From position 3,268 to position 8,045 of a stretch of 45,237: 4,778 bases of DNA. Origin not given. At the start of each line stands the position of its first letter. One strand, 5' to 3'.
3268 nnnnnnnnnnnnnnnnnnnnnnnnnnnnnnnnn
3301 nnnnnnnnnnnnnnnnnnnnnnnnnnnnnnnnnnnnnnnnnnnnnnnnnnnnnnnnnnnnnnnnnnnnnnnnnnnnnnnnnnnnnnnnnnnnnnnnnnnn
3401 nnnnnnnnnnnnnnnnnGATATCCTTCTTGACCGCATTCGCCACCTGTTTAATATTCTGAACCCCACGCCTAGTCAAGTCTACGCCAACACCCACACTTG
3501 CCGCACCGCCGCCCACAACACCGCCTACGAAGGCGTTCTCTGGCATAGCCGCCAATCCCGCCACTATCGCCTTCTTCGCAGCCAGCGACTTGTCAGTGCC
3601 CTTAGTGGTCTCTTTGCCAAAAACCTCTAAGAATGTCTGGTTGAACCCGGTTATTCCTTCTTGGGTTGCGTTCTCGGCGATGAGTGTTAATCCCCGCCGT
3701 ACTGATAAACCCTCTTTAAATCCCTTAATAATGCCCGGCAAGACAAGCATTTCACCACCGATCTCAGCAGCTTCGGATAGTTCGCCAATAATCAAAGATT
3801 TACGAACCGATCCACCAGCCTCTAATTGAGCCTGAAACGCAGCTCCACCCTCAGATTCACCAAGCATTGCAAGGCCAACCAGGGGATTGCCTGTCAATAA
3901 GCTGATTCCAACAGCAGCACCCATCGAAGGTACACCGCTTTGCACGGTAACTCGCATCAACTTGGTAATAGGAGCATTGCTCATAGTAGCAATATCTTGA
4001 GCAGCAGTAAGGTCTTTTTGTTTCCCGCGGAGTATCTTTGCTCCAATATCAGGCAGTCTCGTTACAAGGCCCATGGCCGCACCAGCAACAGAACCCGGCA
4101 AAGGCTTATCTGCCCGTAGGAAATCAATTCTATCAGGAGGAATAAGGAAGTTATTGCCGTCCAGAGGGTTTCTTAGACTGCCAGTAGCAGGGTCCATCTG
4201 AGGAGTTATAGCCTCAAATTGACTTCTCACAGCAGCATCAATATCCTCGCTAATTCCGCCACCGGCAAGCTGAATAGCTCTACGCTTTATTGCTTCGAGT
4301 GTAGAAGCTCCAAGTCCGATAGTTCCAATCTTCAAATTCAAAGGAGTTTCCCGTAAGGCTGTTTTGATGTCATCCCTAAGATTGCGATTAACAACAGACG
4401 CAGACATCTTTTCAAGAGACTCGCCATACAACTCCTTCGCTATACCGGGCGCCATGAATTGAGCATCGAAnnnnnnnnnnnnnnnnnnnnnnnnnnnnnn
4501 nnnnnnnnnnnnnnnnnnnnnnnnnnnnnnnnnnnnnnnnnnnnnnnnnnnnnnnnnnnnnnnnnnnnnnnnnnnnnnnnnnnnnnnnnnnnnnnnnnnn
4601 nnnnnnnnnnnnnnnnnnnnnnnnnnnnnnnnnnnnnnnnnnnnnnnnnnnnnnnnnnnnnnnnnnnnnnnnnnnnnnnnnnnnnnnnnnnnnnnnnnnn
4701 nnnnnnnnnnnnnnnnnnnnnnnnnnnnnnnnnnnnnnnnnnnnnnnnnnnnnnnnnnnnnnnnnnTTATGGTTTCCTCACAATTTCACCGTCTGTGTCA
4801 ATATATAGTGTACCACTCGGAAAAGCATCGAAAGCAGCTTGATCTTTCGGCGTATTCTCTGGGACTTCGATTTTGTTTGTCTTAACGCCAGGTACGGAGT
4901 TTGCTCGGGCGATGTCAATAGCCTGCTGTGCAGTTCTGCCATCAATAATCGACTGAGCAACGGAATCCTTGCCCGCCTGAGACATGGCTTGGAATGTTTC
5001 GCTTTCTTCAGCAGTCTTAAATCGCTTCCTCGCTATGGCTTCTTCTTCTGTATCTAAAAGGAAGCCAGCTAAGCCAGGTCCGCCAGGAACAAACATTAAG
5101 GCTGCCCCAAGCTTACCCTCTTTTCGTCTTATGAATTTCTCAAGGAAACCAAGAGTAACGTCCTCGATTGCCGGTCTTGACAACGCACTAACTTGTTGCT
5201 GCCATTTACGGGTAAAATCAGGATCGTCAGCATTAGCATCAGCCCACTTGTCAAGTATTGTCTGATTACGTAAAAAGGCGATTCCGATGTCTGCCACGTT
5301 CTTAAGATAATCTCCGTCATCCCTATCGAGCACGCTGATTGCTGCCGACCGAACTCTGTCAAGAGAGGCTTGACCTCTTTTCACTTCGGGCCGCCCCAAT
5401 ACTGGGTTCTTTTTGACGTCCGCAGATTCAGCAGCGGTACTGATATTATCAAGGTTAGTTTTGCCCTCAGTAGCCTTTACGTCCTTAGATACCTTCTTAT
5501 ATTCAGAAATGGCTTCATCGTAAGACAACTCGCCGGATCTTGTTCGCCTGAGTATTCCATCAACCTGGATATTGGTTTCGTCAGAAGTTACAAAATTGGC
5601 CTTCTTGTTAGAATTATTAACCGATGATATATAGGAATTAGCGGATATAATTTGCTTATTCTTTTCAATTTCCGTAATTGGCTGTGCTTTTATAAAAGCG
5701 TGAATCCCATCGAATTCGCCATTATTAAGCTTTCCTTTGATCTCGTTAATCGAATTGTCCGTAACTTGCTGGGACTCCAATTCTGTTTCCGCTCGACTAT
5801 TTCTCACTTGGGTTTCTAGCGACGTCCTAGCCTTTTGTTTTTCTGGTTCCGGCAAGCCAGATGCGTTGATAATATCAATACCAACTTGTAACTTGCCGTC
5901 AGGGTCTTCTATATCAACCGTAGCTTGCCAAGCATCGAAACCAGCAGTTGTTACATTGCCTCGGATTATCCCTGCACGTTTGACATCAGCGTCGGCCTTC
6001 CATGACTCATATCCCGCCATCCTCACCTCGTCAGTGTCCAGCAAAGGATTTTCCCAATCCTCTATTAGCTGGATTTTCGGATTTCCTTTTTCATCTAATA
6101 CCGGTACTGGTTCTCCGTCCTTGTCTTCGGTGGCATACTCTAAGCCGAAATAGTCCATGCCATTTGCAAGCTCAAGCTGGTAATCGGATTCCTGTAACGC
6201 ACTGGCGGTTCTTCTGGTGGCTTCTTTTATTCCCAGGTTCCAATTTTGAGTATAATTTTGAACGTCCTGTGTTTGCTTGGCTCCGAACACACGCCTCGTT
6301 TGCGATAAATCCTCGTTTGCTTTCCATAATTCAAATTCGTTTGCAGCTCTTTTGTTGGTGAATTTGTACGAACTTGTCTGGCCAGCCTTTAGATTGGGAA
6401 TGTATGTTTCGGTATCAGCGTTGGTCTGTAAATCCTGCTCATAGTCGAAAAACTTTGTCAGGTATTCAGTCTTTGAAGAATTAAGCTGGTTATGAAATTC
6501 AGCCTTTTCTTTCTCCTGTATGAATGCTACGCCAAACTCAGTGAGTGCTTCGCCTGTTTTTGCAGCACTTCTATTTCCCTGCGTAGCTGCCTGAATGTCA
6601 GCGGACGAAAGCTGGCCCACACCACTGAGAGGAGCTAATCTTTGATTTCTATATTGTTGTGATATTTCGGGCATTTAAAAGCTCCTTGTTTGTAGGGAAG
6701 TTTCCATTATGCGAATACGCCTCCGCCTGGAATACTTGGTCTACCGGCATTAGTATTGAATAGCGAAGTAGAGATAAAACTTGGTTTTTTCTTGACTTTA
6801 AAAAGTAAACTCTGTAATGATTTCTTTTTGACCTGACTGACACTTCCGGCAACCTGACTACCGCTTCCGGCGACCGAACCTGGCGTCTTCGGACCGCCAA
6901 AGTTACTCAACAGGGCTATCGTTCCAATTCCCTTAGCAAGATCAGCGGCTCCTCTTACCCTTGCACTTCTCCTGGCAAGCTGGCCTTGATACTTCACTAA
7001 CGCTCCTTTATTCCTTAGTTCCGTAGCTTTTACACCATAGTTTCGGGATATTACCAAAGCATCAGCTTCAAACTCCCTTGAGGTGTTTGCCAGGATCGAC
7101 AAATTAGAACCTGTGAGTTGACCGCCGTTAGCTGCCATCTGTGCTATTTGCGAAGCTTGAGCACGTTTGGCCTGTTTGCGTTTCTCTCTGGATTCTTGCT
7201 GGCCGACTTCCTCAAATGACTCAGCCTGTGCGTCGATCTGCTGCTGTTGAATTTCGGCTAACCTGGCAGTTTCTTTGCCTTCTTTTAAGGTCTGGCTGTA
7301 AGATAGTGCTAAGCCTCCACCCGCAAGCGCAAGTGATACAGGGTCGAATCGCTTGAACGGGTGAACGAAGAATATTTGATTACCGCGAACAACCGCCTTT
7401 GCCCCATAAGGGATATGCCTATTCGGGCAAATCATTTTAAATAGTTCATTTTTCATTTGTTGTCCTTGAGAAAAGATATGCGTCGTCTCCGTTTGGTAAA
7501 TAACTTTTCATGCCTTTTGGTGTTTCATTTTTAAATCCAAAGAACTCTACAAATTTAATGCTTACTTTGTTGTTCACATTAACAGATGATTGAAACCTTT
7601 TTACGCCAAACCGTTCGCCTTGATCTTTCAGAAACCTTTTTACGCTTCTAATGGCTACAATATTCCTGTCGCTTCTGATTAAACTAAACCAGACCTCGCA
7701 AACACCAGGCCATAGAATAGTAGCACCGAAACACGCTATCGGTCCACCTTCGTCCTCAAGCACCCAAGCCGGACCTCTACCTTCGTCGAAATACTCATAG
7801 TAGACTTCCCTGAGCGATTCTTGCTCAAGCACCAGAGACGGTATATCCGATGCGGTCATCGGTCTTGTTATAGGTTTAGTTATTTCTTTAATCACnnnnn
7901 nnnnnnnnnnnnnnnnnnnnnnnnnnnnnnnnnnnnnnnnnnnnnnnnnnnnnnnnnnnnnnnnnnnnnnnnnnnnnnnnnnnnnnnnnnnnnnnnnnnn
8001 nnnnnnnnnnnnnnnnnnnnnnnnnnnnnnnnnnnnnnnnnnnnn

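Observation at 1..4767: Largest gene of the genome (1,868 aa) is invisible to the ORF track because it crosses the window junction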

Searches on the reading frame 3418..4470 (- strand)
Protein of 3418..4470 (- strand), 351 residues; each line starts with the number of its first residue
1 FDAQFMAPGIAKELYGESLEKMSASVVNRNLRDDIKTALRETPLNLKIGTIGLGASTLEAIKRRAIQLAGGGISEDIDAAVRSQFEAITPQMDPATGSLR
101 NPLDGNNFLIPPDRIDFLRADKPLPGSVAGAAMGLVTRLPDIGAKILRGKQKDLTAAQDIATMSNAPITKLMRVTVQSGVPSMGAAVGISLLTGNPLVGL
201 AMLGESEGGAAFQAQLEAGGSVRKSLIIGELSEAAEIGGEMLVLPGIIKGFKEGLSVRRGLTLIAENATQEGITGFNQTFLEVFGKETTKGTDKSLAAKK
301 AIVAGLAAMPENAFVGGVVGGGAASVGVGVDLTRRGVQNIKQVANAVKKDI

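Call 34: search_solved_structures(query=A3, max_evalue=10)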
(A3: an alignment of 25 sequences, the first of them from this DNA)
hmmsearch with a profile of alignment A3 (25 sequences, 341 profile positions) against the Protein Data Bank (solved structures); distinct sequences matched with E-value up to 10: 3.
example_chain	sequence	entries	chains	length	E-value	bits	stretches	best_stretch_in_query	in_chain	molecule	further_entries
1f20_A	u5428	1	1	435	0.88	11.9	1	17-64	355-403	NITRIC-OXIDE SYNTHASE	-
1tll_A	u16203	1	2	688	1.5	11.1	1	17-64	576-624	Nitric-oxide synthase, brain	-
7oya_C1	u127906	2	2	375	3.8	9.8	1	84-156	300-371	Ribosomal protein L4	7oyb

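Call 44: predict_structure(alignment_id=A3)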
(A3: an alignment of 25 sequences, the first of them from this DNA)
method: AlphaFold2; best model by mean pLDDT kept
length: 351 residues; sequences in the alignment: 25
mean_pLDDT: 62.2   pTM: 0.54
mean pLDDT of the five models: 62.2, 57.5, 56.7, 45.1, 44.6
residues with pLDDT >= 90: 0; 70-90: 141; 50-70: 107; < 50: 103
segments of 3 or more residues with pLDDT < 50: 1-6, 8-27, 89-96, 98-133, 315-337, 346-348
pLDDT, mean of each block of 10 residues (from residue 1): 46 45 46 67 72 77 80 71 65 46 47 39 39 61 77 73 63 57 60 72 78 80 82 76 66 58 59 73 79 77 70 49 35 44 51 43
secondary structure, 60 per line:
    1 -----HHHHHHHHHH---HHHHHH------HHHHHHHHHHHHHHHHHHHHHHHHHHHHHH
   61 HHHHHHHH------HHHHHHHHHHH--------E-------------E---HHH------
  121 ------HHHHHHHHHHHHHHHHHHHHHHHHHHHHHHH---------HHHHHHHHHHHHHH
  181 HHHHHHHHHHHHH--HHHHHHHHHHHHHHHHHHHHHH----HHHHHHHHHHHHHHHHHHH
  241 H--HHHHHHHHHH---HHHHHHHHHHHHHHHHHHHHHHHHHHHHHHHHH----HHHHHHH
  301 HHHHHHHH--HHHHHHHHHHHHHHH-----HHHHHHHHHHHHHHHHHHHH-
elements in order: H6-15 H19-24 H31-68 H75-85 H127-157 H167-193 H196-217 H222-241 H244-253 H257-289 H294-308 H311-325 H331-350

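Call 48: fold_search(model_id=the predicted structure, library=pdb)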
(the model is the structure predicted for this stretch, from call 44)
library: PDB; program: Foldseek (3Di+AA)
matches with E <= 10: 22; with E <= 0.001: 0
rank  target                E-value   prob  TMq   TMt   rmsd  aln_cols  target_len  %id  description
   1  5cwc                  2.4e+00  0.12  0.14  0.21  17.2       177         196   11  Crystal structure of de novo designed helical repeat protein DHR5 (released 2015-12-16)
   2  9ep0                  3.5e+00  0.14  0.13  0.13  14.8       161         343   12  Dolichyl phosphate mannose synthase in complex with donor (GDP-Man) and traces of acceptor (Dol55P) and product (Dol55P- (released 2025-10-01)
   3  5cwg                  3.9e+00  0.08  0.12  0.15  17.6       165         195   12  Crystal structure of de novo designed helical repeat protein DHR10 (released 2015-12-16)
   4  9brq_b                4.1e+00  0.14  0.21  0.31  14.7       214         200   13  Intact V-ATPase State 3 and synaptophysin complex in mouse brain isolated synaptic vesicles (released 2024-06-19)
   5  5mm1                  4.1e+00  0.14  0.13  0.13  14.4       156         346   11  Dolichyl phosphate mannose synthase in complex with GDP and dolichyl phosphate mannose (released 2017-08-09)
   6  7n6g_3M               4.8e+00  0.05  0.18  0.16  38.9       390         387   13  C1 of central pair (released 2022-05-18)
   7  7awm                  6.1e+00  0.03  0.14  0.12  23.4       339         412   12  Structure of the thermostabilized EAAT1 cryst mutant in complex with L-ASP, three sodium ions and the allosteric inhibit (released 2021-10-13)
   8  4u4v                  6.7e+00  0.04  0.17  0.14  20.7       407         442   14  Structure of a nitrate/nitrite antiporter NarK in apo inward-open state (released 2015-07-15)
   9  7e2i_D                7.5e+00  0.04  0.14  0.07  17.1       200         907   12  Cryo-EM structure of hDisp1NNN-ShhN (released 2021-12-08)
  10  7b5p_B                7.9e+00  0.04  0.14  0.07  15.4       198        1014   11  AcrB in cycloalkane amphipol (released 2021-12-08)
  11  7p5m_A                7.9e+00  0.03  0.14  0.13  36.3       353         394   12  Cryo-EM structure of human TTYH2 in lipid nanodiscs (released 2021-08-11)
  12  9dbf                  7.9e+00  0.02  0.13  0.13  19.6       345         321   12  Zn-Bound Structure of a Single-Chain Tet4 Variant with an L42W Mutation (released 2025-08-06)
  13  5n2s                  8.5e+00  0.04  0.18  0.17  29.7       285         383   16  Crystal structure of stabilized A1 receptor in complex with PSB36 at 3.3A resolution (released 2017-07-26)
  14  4u95_B                8.5e+00  0.04  0.15  0.07  15.3       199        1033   12  Coupling of remote alternating-access transport mechanisms for protons and substrates in the multidrug efflux pump Acr (released 2014-10-15)
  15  7n6g_3N               8.5e+00  0.03  0.18  0.16  39.4       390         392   13  C1 of central pair (released 2022-05-18)
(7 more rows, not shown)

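Call 54: find_related_loci(query=A3, collection=viral_contigs, flank=10000)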
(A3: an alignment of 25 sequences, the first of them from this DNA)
Query A3 (351 aa) in viral_contigs; peptide patterns used: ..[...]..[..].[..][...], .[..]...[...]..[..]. (x = any residue, [..] = any of these).
66 stretches matched a pattern; 4 encode a relative of the query (tblastn E <= 1e-3); 4 distinct loci.
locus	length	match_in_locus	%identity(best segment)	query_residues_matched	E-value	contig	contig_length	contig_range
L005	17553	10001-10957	50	9-343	8e-91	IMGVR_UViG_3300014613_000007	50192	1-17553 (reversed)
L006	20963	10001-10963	35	33-351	2e-46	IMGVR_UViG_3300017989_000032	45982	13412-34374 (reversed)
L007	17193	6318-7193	36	34-349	5e-46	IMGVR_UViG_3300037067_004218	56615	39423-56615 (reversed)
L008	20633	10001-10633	42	136-351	2e-40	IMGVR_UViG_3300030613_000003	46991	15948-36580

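Call 64: find_related_loci(query=A3, collection=genome_contigs, flank=10000)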
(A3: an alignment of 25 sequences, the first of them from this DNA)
Query A3 (351 aa) in genome_contigs; peptide patterns used: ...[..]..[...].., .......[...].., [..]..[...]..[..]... (x = any residue, [..] = any of these).
304 stretches matched a pattern; 1 encode a relative of the query (tblastn E <= 1e-3); 1 distinct loci.
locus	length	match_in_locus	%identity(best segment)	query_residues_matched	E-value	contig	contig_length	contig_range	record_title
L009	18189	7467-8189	33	34-319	4e-39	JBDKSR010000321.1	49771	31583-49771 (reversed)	MAG: Bryobacteraceae bacterium isolate 6_bin.226 c_000000582446, whole genome shotgun sequence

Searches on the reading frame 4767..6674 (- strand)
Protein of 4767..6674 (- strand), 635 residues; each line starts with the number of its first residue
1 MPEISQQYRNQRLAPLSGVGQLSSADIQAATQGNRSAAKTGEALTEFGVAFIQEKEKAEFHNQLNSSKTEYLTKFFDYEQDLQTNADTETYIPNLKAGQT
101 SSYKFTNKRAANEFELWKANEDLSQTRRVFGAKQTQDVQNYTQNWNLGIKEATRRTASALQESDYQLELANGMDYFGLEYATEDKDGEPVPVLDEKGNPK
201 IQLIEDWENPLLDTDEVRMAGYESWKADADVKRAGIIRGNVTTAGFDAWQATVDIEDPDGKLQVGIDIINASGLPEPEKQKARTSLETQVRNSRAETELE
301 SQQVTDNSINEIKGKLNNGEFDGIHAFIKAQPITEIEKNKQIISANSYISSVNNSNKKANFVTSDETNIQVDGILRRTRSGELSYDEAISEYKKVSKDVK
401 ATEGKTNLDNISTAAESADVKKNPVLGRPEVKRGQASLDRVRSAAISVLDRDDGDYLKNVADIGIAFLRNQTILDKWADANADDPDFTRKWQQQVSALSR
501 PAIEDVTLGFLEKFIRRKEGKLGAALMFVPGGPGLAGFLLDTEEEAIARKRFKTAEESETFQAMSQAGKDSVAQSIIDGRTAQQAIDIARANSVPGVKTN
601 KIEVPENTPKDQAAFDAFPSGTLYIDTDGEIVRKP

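Call 6: search_protein_families(library=phrogs, proteins=[window:4767-6674:-], max_evalue=0.001)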
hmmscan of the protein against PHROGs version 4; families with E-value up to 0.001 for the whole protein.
window:4767-6674:- (635 aa): 0 families

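Call 9: search_protein_families(library=pfam, proteins=[window:4767-6674:-], max_evalue=0.01)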
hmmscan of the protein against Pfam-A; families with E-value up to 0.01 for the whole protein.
window:4767-6674:- (635 aa): 0 families

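Call 77: search_solved_structures(query=window:4767-6674:-, max_evalue=10)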
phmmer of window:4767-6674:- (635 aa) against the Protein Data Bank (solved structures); distinct sequences matched with E-value up to 10: 3.
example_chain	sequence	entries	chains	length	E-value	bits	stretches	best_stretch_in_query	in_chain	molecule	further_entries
4zqa_A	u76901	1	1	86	0.36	12.5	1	271-344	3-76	Sin3 histone deacetylase corepressor complex component SDS3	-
1o4x_A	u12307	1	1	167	0.45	12.2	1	269-318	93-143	transcription factor Oct-1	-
1pog_A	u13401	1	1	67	1.1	11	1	279-318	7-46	OCT-1 POU HOMEODOMAIN DNA-BINDING PROTEIN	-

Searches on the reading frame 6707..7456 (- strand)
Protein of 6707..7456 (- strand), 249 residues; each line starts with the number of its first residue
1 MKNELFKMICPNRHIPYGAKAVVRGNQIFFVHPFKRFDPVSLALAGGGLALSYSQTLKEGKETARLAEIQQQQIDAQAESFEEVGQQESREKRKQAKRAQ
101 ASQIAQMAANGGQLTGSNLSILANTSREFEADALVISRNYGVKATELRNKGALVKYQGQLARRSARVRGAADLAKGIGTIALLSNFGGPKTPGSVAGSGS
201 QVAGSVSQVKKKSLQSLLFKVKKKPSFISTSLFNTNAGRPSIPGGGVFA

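Call 6: search_protein_families(library=phrogs, proteins=[window:6707-7456:-], max_evalue=0.001)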
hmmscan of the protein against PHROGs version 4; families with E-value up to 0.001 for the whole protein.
window:6707-7456:- (249 aa): 2 families
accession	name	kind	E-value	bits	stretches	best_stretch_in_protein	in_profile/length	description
phrog_418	-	head and packaging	9.4e-18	65.8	1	43-181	11-150/166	internal virion protein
phrog_24149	-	unknown function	8.7e-06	26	1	46-178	245-377/415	-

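Call 9: search_protein_families(library=pfam, proteins=[window:6707-7456:-], max_evalue=0.01)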
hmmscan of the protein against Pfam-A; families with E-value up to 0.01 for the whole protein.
window:6707-7456:- (249 aa): 1 family
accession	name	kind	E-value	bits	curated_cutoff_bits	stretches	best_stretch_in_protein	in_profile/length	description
PF24072.1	T7_gp14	-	0.00062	20.2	27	1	61-198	39-180/187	T7 virus internal virion protein gp14 family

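Call 78: search_solved_structures(query=window:6707-7456:-, max_evalue=10)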
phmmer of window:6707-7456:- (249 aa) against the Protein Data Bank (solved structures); distinct sequences matched with E-value up to 10: 2.
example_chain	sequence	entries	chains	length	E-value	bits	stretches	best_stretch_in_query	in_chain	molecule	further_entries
5ygq_A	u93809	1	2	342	0.4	13.4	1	31-136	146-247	Ferredoxin--NADP reductase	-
1yab_A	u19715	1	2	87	1.9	11.3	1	112-148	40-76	chemotaxis protein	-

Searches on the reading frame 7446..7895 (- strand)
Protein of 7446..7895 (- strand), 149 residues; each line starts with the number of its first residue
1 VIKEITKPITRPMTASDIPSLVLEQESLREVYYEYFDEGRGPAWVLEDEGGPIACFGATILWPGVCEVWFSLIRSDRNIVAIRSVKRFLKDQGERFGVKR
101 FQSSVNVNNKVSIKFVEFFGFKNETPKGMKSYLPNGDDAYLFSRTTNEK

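Call 6: search_protein_families(library=phrogs, proteins=[window:7446-7895:-], max_evalue=0.001)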
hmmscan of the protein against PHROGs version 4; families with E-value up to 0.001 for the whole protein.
window:7446-7895:- (149 aa): 2 families
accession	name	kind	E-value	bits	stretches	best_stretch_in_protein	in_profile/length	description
phrog_4177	-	unknown function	2.8e-09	38.2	1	43-145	42-142/143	-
phrog_1249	-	other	5.5e-06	27.2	1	20-124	38-149/180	acetyltransferase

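Call 9: search_protein_families(library=pfam, proteins=[window:7446-7895:-], max_evalue=0.01)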
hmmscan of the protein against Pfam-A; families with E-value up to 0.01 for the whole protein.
window:7446-7895:- (149 aa): 1 family
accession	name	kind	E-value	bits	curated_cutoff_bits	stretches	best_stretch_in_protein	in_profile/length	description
PF00583.31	Acetyltransf_1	-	0.00083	20.1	20.7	1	26-121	18-116/116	Acetyltransferase (GNAT) family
